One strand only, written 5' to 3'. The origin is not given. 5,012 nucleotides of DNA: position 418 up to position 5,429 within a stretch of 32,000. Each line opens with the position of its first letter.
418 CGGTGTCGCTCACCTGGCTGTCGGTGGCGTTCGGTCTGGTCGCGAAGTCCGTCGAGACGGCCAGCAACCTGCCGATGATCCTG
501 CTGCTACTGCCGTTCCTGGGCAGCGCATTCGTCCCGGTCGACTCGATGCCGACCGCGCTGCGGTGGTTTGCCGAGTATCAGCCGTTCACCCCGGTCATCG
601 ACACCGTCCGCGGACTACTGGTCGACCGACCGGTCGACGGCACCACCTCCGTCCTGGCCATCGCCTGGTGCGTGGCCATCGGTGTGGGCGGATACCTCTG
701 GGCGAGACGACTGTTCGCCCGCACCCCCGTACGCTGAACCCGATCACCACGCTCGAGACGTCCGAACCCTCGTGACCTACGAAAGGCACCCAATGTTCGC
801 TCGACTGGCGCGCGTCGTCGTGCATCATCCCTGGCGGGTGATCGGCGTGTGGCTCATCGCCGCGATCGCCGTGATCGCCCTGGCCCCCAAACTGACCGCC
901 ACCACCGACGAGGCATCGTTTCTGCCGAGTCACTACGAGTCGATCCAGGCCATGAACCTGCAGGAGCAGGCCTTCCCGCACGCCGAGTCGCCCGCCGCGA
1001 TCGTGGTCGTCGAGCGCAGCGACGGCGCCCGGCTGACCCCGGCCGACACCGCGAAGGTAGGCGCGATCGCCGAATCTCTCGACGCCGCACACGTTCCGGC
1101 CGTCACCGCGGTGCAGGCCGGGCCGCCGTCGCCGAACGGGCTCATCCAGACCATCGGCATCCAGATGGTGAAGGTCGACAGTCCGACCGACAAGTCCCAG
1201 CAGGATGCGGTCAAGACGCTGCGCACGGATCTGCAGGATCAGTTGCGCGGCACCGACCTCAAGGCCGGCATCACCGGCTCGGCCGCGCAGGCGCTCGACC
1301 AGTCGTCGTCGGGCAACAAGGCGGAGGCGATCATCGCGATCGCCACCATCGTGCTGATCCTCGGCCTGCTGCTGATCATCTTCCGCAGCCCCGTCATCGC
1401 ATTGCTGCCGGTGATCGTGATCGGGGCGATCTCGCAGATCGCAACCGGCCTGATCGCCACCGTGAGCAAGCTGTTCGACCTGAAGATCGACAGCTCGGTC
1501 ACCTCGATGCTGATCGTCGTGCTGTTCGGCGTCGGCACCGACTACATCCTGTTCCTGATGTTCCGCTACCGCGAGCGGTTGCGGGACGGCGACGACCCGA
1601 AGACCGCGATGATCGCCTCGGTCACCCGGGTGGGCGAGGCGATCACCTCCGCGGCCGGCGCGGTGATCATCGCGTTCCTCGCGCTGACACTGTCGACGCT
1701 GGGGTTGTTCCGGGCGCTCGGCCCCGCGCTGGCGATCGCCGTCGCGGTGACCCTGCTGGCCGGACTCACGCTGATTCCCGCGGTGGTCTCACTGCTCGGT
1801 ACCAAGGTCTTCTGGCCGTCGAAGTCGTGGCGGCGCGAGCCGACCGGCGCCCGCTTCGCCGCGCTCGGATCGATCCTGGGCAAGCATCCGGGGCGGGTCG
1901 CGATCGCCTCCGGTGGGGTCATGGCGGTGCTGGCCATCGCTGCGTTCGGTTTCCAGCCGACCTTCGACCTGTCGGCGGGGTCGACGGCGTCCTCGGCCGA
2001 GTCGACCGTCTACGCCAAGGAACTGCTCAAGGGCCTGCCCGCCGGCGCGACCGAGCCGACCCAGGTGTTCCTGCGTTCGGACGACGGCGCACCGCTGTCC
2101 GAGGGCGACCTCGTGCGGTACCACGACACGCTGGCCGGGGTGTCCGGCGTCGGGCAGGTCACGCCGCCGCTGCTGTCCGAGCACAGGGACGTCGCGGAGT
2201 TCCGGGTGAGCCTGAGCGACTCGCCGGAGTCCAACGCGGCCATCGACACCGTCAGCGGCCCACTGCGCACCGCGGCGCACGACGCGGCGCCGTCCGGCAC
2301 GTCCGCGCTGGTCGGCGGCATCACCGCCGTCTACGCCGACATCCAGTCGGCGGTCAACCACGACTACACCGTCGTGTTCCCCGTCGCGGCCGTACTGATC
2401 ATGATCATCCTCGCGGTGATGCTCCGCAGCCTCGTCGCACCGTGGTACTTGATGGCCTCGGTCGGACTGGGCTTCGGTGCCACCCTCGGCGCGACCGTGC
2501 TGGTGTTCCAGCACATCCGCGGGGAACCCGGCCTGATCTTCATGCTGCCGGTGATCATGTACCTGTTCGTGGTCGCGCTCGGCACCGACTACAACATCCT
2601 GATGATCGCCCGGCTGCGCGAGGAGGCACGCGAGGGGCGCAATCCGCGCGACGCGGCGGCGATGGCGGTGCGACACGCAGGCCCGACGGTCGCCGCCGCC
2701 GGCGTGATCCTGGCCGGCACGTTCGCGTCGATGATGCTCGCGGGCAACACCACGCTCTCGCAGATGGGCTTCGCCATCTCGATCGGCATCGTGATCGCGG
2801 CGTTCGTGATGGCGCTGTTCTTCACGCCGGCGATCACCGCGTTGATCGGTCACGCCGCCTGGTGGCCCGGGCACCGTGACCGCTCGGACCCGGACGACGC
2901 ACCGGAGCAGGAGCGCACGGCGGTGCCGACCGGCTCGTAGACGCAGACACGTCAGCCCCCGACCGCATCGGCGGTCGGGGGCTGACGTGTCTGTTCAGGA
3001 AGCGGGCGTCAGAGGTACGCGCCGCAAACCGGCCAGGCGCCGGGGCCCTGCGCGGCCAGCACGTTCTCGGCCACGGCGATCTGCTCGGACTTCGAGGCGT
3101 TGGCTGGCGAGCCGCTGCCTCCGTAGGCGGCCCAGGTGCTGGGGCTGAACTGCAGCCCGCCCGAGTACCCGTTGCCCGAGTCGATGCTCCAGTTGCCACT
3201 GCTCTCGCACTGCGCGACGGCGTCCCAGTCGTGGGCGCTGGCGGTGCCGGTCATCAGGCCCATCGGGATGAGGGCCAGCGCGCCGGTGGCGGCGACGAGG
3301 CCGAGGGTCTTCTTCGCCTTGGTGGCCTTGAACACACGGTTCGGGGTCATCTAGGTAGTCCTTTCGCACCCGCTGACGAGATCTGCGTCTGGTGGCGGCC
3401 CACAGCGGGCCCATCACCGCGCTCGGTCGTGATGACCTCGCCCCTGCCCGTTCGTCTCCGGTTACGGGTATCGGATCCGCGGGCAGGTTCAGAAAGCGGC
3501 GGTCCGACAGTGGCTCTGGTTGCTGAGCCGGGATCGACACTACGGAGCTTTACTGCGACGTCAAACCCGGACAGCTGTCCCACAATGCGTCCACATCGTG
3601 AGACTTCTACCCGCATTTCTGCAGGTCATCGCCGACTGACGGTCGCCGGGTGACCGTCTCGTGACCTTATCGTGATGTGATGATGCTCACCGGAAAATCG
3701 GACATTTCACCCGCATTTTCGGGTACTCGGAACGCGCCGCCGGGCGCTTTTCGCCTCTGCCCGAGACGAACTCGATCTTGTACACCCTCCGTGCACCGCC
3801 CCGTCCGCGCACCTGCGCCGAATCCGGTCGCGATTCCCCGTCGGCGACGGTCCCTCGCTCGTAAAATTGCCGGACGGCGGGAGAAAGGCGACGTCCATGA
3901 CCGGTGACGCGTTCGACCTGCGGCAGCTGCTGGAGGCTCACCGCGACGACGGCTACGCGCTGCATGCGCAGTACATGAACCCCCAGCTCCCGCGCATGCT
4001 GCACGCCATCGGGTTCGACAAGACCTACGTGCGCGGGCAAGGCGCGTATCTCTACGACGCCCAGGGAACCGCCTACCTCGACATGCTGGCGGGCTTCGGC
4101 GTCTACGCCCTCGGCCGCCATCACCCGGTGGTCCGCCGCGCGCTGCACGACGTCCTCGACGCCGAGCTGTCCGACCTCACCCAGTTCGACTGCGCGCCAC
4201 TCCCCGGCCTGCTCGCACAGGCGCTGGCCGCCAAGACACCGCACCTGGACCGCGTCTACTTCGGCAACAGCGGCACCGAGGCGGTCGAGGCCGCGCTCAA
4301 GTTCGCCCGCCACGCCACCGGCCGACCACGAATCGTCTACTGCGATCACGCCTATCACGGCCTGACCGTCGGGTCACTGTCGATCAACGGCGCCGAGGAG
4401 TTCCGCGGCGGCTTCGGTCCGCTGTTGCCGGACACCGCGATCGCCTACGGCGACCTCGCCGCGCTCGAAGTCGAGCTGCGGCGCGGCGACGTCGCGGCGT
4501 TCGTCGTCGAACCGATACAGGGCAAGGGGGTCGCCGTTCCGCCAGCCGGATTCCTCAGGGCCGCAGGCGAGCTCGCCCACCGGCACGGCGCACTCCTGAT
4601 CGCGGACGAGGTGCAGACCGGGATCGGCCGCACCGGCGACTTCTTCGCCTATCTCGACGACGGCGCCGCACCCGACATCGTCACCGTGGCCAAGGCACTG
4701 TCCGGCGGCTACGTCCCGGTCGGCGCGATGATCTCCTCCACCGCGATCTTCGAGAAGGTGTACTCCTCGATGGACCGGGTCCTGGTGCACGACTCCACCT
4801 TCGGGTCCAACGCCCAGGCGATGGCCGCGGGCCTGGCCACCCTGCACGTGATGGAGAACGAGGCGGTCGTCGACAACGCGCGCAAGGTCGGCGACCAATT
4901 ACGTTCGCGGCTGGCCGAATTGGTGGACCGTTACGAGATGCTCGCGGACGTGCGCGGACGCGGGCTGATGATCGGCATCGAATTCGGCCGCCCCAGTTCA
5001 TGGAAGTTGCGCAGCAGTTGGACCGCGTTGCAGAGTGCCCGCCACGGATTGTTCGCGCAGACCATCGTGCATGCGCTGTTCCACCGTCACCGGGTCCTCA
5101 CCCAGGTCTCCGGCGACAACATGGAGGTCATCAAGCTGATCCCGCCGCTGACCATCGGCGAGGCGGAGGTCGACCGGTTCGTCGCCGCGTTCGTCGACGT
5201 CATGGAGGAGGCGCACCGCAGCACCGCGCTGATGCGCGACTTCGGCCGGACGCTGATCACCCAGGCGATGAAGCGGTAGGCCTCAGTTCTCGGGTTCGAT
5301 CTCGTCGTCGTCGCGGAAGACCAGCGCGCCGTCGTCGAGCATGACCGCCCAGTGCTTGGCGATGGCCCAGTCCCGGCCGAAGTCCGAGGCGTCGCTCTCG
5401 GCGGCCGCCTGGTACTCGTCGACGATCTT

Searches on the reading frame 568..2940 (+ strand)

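Call 13: search_protein_families(library=pfam, proteins=[window:568-2940:+])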
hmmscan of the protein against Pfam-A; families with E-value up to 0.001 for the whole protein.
window:568-2940:+ (790 aa): 1 family
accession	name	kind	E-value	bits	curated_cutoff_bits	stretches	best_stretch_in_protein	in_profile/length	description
PF03176.21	MMPL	-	8.3e-118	393.6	20.5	2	118-436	2-325/333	MMPL family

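Call 37: search_protein_families(library=ncbifam, proteins=[window:568-2940:+], max_evalue=0.00001)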
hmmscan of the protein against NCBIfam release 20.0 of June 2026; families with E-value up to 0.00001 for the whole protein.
window:568-2940:+ (790 aa): 7 families
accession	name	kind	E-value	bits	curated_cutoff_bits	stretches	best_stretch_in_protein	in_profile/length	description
TIGR00833.1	actII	subfamily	5.1e-105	352.7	874.7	2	88-534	3-455/910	MMPL family RND transporter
TIGR00921.1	2A067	subfamily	3.2e-47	161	351.9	2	200-408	526-732/733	hydrophobe/amphiphile efflux-3 (HAE3) family transporter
TIGR03480.1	HpnN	hypoth_equivalog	1.2e-29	102.9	751.85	2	213-460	229-466/862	hopanoid biosynthesis associated RND transporter like protein HpnN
NF052608.1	TrhMmycExpMmpL3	equivalog_domain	7.8e-25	87.3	1400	2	76-414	1-345/992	trehalose monomycolate exporter MmpL3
NF045600.2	BstA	equivalog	6.2e-15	54.2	1400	1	231-466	265-489/903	sterol transporter cytoplasmic membrane protein BstA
NF052374.1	HopndTporHpnN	equivalog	2.4e-14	52.4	1100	1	212-508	234-516/858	hopanoid transporter HpnN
TIGR00916.1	2A0604s01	subfamily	3.2e-06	26.9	148.6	0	666-747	148-229/231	SecD/SecF family protein translocase subunit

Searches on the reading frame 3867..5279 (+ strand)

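Call 13: search_protein_families(library=pfam, proteins=[window:3867-5279:+])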
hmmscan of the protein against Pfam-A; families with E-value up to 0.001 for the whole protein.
window:3867-5279:+ (470 aa): 1 family
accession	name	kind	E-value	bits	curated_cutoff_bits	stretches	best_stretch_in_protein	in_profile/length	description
PF00202.27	Aminotran_3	-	6.2e-89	298.9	30.5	1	53-445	12-402/403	Aminotransferase class-III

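Call 37: search_protein_families(library=ncbifam, proteins=[window:3867-5279:+], max_evalue=0.00001)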
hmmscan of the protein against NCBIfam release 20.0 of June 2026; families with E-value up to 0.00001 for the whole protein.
window:3867-5279:+ (470 aa): 69 families (the best 25 are shown)
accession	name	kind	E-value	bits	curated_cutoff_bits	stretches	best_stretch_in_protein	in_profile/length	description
NF053554.1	prodigi_MAP_PigE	equivalog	2.9e-128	429.5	850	2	24-374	374-728/837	prodigiosin MAP biosynthesis aminotransferase PigE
NF002874.0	PRK03244.1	equivalog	4.2e-90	302.4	457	1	54-451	29-397/399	acetylornithine transaminase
TIGR00707.1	argD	subfamily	9.1e-88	294.6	410.05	1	54-446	13-380/381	acetylornithine/succinylornithine family transaminase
NF004426.0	PRK05769.1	equivalog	7.2e-81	272.2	552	2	206-448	219-439/441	acetyl ornithine aminotransferase family protein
NF002797.0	PRK02936.1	equivalog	7.3e-81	271.8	496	1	53-451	14-382/385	acetylornithine transaminase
NF005993.0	PRK08117.1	subfamily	1.2e-80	271.2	574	2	205-447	204-428/433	aspartate aminotransferase family protein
NF002325.0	PRK01278.1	subfamily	1.4e-79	267.6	372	1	53-451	16-391/395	acetylornithine transaminase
NF008570.0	PRK11522.1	equivalog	1.2e-78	264.8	612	1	57-450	75-458/464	putrescine aminotransferase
NF005102.0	PRK06541.1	equivalog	3.1e-70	237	574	1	53-451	37-458/460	aspartate aminotransferase family protein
NF042418.1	LysJ_Th_th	equivalog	2.8e-69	233.9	700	1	52-375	20-336/386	[LysW]-aminoadipate semialdehyde transaminase LysJ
NF003468.0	PRK05093.1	subfamily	8.4e-69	232.2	522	1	55-442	28-395/405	acetylornithine/succinyldiaminopimelate transaminase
NF005685.0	PRK07483.1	equivalog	4e-67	227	485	2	203-452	194-441/444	aspartate aminotransferase family protein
TIGR03372.1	putres_am_tran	equivalog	6e-67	226.4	658.65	1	61-375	68-390/442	putrescine aminotransferase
TIGR03246.1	arg_catab_astC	subfamily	8.7e-67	225.8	609.95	1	55-395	22-359/397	acetylornithine/succinylornithine family transaminase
NF004718.0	PRK06062.1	subfamily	1.2e-66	225.1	472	2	208-451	217-451/454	hypothetical protein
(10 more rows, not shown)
